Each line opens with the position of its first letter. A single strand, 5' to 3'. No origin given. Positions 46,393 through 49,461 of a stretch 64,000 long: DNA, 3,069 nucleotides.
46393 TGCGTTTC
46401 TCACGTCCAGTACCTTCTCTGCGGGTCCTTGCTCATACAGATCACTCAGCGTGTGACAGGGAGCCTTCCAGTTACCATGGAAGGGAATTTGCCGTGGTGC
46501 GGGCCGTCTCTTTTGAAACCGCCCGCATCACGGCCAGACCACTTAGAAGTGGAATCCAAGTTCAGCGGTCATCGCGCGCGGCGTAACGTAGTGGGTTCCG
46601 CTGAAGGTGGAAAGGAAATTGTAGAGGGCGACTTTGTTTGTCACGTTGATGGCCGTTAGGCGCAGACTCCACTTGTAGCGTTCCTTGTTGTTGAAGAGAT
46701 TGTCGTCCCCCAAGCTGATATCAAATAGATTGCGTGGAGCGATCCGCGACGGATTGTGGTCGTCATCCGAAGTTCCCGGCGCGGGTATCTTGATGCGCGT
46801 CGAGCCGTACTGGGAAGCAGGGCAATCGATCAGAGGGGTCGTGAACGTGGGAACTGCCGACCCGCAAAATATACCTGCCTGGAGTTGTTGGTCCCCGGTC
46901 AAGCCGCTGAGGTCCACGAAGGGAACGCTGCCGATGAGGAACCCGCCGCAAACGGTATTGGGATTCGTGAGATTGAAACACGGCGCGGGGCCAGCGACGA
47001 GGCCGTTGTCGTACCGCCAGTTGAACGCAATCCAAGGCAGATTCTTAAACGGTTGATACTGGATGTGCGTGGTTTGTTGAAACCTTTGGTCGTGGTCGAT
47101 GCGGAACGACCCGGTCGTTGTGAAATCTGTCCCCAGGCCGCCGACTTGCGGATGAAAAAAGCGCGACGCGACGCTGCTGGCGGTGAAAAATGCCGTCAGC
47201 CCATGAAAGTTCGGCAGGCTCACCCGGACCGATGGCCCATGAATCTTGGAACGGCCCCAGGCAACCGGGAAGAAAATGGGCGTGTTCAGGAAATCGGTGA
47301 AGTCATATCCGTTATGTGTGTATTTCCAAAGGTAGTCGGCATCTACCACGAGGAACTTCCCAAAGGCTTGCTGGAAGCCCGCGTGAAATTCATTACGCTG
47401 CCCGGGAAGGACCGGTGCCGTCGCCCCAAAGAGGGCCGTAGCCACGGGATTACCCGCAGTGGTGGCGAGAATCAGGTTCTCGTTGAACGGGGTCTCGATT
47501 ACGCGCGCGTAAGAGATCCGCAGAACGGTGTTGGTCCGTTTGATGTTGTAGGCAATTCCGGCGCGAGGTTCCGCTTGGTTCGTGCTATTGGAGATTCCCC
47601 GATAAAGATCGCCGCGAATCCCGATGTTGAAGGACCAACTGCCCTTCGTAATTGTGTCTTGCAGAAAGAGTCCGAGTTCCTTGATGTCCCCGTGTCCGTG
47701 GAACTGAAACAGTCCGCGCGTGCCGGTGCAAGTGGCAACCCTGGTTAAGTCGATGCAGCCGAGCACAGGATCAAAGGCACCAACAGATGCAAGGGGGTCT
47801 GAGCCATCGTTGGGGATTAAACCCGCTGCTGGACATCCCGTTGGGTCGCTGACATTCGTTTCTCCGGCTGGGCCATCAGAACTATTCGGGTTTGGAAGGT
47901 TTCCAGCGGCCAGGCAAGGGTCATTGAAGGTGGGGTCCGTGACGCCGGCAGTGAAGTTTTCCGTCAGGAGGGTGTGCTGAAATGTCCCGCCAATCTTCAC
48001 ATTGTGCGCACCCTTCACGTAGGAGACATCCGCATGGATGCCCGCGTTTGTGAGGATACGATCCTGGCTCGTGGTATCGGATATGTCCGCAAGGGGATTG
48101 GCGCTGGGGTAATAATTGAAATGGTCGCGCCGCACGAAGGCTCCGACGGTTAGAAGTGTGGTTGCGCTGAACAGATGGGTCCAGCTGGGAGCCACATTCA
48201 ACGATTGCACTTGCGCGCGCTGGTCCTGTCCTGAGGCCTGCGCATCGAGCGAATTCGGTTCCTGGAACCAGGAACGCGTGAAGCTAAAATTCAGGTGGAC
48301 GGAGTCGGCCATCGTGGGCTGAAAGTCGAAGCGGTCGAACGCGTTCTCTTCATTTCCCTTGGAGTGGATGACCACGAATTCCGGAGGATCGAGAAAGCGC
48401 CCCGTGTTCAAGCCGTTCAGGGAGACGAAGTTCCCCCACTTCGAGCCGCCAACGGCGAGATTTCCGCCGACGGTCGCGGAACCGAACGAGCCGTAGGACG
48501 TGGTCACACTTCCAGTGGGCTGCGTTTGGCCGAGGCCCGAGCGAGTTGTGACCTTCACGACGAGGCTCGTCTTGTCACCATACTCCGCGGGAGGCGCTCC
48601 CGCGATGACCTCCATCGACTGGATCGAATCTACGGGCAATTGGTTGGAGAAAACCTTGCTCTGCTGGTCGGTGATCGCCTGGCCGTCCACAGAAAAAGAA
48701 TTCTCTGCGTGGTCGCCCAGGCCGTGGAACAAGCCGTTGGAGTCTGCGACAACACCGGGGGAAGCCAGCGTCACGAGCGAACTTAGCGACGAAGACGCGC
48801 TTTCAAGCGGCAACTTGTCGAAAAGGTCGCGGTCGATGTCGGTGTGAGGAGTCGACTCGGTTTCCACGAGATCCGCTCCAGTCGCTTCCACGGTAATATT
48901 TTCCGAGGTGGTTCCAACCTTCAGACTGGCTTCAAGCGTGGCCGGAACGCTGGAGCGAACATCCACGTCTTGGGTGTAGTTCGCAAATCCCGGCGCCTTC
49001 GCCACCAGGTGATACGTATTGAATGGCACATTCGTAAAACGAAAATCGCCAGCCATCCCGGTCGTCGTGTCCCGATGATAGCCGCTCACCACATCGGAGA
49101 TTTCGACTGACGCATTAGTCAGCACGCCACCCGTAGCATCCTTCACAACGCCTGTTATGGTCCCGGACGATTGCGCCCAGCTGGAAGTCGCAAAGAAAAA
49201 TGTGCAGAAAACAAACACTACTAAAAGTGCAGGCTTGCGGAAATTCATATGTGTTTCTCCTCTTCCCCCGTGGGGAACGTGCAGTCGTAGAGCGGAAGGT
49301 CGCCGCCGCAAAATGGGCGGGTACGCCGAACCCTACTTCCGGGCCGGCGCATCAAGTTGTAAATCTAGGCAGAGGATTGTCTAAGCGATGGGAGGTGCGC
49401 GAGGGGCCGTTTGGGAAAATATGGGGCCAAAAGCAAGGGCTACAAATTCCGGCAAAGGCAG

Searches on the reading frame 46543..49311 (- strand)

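Call 11: search_protein_families(library=pfam, proteins=[window:46543-49311:-], max_evalue=0.001)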
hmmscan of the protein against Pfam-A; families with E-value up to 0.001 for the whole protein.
window:46543-49311:- (922 aa): 4 families
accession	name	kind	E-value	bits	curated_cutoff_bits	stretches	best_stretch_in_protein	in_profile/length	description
PF13620.12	CarboxypepD_reg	-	2.1e-15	57.3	32.3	1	51-130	1-81/82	Carboxypeptidase regulatory-like domain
PF25183.1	OMP_b-brl_4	-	4.2e-10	39.1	30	0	319-405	152-238/838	Outer membrane beta barrel domain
PF13715.12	CarbopepD_reg_2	-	6.7e-07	29.7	32.2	1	52-131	1-77/88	CarboxypepD_reg-like domain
PF07715.20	Plug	-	3.1e-05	24.9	23.9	1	157-247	10-102/107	TonB-dependent Receptor Plug Domain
